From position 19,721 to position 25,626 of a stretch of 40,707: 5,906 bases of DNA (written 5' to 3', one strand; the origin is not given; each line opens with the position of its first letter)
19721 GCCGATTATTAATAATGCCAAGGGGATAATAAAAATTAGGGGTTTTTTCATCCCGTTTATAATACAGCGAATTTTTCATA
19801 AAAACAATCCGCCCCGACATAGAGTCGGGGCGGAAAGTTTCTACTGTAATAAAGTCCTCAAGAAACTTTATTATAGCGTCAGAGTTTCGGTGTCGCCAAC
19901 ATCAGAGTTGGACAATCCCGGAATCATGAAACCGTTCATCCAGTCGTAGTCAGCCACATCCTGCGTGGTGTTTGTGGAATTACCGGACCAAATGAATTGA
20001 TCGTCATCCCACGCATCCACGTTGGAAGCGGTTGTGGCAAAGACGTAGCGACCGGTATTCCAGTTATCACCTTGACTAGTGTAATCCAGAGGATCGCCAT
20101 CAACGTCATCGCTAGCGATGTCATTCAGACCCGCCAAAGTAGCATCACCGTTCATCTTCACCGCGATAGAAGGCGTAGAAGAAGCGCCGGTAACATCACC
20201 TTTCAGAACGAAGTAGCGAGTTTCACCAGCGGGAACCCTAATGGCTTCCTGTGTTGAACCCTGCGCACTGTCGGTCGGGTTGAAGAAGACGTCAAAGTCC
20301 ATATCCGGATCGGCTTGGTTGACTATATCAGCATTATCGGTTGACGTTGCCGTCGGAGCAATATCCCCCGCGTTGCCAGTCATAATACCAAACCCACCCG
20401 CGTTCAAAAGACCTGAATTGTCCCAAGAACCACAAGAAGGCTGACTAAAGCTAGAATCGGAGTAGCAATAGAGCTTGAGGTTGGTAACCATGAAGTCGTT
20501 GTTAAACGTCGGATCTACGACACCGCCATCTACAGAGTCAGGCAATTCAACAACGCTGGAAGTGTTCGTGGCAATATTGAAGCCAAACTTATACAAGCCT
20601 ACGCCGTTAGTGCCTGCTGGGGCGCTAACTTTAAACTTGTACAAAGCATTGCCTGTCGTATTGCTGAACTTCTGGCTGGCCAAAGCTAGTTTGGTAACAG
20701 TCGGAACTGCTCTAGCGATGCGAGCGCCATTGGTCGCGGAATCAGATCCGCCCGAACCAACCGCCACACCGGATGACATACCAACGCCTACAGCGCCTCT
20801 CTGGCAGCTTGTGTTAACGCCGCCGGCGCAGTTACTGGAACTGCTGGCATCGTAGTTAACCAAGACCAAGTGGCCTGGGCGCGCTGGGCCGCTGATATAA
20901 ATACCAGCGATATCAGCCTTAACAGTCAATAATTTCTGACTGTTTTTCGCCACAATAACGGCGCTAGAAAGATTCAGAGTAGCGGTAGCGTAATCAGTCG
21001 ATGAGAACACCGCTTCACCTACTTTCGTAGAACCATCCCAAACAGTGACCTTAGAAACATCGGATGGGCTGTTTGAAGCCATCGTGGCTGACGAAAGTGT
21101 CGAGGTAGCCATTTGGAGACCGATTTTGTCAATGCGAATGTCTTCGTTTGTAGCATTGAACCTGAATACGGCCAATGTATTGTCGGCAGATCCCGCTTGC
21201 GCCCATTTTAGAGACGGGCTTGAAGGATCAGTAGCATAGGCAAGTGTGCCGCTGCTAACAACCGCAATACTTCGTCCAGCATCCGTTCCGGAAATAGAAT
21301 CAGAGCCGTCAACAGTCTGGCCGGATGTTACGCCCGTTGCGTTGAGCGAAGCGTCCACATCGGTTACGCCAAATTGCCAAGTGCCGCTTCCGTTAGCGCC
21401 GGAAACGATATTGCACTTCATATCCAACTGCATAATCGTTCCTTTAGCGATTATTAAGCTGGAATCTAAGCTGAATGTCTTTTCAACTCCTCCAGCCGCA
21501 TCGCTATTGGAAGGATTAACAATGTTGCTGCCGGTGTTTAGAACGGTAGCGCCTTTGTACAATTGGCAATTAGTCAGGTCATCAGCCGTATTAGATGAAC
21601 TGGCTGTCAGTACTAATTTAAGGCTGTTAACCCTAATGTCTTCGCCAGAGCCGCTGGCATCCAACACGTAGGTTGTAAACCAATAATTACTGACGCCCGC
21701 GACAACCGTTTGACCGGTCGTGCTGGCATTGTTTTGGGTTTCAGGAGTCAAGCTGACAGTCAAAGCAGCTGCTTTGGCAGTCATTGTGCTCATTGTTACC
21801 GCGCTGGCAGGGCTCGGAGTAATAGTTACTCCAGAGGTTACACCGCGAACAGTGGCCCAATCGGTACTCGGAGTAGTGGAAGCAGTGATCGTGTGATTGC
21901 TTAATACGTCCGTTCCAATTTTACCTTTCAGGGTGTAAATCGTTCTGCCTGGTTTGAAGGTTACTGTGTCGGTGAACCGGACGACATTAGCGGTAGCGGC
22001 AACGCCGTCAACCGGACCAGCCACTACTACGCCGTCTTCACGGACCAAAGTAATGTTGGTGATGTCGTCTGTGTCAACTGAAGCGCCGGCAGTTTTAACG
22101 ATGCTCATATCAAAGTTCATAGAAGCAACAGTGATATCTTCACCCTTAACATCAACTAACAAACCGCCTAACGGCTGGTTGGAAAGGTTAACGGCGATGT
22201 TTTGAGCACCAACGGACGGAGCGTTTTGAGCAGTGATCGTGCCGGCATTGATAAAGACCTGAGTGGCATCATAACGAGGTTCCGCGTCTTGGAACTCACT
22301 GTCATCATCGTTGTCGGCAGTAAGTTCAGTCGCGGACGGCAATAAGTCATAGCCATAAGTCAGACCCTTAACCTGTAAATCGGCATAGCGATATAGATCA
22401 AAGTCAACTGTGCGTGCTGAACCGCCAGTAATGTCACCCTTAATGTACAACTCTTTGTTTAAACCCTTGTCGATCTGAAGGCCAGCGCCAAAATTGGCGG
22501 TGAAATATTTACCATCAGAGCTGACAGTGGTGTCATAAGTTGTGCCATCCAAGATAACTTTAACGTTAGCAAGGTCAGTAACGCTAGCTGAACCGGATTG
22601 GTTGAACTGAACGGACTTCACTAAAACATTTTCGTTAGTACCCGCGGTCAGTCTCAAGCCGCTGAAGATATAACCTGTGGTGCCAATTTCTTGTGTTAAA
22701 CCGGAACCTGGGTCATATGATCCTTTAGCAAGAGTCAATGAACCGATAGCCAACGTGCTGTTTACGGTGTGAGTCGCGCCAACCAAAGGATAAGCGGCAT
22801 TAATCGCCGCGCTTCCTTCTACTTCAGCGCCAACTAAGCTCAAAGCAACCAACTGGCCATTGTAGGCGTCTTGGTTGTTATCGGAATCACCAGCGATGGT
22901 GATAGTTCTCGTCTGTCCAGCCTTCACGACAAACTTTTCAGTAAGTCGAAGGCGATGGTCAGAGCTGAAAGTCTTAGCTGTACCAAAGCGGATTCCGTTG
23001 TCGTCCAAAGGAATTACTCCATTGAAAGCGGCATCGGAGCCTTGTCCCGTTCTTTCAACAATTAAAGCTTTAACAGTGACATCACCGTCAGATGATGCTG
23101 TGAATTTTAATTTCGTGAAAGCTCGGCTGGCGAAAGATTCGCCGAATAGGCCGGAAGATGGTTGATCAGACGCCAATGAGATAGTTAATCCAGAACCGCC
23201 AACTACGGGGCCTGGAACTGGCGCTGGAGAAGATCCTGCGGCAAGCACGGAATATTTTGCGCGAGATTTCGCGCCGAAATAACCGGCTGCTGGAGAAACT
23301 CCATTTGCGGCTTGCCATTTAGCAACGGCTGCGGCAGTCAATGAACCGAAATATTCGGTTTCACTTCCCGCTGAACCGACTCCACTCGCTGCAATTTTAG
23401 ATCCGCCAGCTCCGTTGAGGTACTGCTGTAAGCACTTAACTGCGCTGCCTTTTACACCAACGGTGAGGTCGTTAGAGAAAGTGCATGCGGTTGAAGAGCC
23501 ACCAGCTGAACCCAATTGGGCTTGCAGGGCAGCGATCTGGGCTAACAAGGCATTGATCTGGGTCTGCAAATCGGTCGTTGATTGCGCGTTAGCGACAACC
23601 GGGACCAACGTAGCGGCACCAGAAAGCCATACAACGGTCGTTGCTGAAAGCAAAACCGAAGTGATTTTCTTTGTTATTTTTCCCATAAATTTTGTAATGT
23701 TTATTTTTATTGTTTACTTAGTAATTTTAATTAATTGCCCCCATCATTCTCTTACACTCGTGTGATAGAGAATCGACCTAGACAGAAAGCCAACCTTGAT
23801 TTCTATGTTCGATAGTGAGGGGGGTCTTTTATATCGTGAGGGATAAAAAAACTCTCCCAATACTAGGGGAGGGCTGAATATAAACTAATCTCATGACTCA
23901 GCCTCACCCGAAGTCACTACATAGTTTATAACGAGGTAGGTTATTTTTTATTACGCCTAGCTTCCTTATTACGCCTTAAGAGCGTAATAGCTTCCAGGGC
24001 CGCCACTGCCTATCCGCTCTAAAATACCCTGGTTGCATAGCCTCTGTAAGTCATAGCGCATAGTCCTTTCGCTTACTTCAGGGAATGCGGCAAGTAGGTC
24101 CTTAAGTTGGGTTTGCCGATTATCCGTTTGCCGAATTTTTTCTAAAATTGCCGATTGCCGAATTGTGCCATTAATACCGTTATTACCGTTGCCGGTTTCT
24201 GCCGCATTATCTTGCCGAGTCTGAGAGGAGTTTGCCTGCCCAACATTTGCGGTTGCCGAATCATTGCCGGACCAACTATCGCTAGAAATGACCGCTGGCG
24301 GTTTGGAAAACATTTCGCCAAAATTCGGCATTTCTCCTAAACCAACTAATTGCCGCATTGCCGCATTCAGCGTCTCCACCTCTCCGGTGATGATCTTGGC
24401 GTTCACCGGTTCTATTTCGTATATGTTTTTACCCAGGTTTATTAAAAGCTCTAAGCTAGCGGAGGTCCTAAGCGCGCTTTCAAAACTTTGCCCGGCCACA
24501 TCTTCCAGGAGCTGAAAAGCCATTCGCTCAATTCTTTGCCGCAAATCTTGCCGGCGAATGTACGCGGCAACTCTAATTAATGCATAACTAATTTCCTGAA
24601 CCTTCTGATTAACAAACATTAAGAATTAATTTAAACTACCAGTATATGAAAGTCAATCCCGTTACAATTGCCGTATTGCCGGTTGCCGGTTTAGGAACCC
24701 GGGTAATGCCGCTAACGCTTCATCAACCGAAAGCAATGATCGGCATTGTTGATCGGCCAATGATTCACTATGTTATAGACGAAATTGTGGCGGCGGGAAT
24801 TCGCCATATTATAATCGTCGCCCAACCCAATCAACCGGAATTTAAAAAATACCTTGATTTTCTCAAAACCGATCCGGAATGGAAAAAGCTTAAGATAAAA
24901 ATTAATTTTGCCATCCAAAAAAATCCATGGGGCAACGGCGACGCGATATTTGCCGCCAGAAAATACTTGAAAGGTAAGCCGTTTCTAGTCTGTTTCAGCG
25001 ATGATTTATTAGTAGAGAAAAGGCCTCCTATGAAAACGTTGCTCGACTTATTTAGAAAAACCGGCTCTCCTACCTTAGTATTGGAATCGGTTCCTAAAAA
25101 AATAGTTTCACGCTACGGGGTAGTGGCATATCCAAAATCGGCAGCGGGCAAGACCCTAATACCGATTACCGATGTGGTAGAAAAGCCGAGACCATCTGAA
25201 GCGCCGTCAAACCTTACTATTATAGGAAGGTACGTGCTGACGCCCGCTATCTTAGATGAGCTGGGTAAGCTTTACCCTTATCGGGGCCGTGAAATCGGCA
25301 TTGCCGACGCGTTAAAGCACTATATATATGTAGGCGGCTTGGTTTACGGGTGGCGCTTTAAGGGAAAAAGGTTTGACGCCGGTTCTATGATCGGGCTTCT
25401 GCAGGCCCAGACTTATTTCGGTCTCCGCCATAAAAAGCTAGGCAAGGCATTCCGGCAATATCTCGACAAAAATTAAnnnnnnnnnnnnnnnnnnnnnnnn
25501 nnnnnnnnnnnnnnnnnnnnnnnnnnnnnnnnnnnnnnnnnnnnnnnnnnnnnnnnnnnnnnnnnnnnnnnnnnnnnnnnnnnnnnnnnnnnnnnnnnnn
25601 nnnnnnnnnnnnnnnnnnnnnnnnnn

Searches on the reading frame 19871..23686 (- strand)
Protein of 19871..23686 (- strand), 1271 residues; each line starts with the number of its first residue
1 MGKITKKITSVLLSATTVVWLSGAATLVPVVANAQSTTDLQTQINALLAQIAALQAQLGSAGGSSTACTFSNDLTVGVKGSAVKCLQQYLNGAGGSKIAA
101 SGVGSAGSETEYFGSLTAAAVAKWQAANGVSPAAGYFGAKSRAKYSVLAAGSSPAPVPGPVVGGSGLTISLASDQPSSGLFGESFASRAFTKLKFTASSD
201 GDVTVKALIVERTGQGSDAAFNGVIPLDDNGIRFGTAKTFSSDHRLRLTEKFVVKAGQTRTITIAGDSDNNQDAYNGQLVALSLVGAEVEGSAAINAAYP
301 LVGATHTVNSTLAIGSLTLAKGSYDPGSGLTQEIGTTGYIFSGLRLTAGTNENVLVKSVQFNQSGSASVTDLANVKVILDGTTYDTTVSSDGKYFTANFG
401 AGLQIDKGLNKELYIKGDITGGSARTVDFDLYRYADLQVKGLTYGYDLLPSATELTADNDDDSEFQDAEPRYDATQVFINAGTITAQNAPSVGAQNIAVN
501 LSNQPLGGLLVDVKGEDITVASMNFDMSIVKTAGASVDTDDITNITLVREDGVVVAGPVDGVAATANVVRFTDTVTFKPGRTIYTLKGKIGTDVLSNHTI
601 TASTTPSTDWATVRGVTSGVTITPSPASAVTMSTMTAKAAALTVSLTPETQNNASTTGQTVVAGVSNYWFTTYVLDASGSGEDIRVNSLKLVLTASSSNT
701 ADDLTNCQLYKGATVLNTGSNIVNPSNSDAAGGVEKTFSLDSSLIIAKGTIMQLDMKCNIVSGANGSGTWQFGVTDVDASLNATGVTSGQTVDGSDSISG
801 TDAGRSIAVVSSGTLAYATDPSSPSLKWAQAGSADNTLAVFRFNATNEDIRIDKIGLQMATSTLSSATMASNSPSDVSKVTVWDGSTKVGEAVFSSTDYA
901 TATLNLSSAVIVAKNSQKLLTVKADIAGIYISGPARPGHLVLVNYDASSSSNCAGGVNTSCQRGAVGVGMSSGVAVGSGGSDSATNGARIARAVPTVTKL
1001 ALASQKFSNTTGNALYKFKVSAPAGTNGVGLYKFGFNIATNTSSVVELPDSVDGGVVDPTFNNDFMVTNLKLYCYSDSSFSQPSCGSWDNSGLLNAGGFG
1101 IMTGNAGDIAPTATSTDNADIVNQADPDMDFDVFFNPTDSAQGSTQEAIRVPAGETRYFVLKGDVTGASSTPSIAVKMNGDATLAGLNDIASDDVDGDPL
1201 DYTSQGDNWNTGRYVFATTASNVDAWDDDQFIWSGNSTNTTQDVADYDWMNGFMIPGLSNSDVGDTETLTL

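Call 4: search_protein_families(library=pfam, proteins=[window:19871-23686:-], max_evalue=0.01)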
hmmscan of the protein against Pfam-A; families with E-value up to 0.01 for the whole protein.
window:19871-23686:- (1271 aa): 1 family
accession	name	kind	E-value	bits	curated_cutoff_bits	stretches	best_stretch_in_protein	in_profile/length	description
PF01471.23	PG_binding_1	-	3.4e-06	27.6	23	1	80-131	2-44/57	Putative peptidoglycan binding domain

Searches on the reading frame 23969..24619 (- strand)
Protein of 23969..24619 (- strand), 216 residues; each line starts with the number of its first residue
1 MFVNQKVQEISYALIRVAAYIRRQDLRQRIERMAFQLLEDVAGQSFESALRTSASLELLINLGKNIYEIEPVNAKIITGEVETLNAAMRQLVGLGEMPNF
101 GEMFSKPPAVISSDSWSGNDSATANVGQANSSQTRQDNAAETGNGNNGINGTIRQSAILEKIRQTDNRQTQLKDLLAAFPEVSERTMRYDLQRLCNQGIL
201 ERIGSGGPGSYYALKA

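Call 7: search_protein_families(library=pfam, proteins=[window:23969-24619:-], max_evalue=0.001)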
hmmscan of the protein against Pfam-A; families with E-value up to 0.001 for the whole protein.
window:23969-24619:- (216 aa): 1 family
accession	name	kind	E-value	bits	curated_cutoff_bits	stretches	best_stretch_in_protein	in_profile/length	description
PF08220.18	HTH_DeoR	-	7e-06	26.1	21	1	154-203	1-47/57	DeoR-like helix-turn-helix domain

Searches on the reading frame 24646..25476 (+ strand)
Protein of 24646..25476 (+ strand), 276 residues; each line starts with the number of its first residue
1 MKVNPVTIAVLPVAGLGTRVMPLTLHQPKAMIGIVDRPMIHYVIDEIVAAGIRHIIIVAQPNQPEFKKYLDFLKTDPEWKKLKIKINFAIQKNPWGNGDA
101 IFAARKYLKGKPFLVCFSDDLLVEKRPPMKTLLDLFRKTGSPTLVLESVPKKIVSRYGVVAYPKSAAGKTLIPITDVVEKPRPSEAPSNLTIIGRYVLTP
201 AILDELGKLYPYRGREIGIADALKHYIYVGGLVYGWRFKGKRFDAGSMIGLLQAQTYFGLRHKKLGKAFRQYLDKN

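Call 7: search_protein_families(library=pfam, proteins=[window:24646-25476:+], max_evalue=0.001)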
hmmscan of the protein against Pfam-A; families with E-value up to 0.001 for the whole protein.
window:24646-25476:+ (276 aa): 2 families
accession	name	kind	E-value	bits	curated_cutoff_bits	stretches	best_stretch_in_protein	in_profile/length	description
PF00483.29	NTP_transferase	-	4.2e-29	102.3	21.2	1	11-255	4-239/245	Nucleotidyl transferase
PF12804.13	NTP_transf_3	-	0.00013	22.7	27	1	13-145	5-120/160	MobA-like NTP transferase domain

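Call 81: search_protein_families(library=ncbifam, proteins=[window:24646-25476:+], max_evalue=1e-10)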
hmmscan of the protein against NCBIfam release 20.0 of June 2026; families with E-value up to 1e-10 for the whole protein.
window:24646-25476:+ (276 aa): 12 families
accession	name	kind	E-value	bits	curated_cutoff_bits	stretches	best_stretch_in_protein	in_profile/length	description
TIGR01099.1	galU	equivalog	4.3e-60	203.5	326.8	1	8-254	3-261/261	UTP--glucose-1-phosphate uridylyltransferase GalU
NF009928.0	PRK13389.1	equivalog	6.9e-43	146.9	548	2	96-275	114-296/302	UTP--glucose-1-phosphate uridylyltransferase GalU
TIGR01208.1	rmlA_long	equivalog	2.3e-35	122.1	320.25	1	9-256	2-232/353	glucose-1-phosphate thymidylyltransferase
NF007516.0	PRK10122.1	equivalog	9.5e-35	120.2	534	2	89-275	102-293/297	UTP--glucose-1-phosphate uridylyltransferase GalF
TIGR01105.1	galF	equivalog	2e-30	106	659.2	2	9-63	6-60/297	GalU regulator GalF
TIGR03992.1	Arch_glmU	subfamily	1.9e-28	99.5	292.1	1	9-257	3-226/393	bifunctional sugar-1-phosphate nucleotidylyltransferase/acetyltransferase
NF041313.1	UDPGP_AglF_Halo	equivalog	3.8e-23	82.1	400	1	9-247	3-223/234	UTP--glucose-1-phosphate uridylyltransferase AglF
TIGR01207.1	rmlA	equivalog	1.5e-18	66.9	360.65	1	14-258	7-236/286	glucose-1-phosphate thymidylyltransferase RfbA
NF012024.0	PRK15480.1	equivalog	2.6e-15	56.3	588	1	13-256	10-238/292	glucose-1-phosphate thymidylyltransferase RfbA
NF052502.1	man1P_GTase_Rv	exception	3.5e-13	49.1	440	1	9-206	3-182/352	mannose-1-phosphate guanylyltransferase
NF041173.1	Sug_nt_acttase_Thmprot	equivalog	4.2e-13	49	600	1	9-225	3-195/405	bifunctional sugar-1-phosphate nucleotidylyltransferase/acetyltransferase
NF045761.1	NAMPUrTaseMurU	equivalog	1.1e-12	48.3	250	1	13-126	7-113/226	N-acetylmuramate alpha-1-phosphate uridylyltransferase MurU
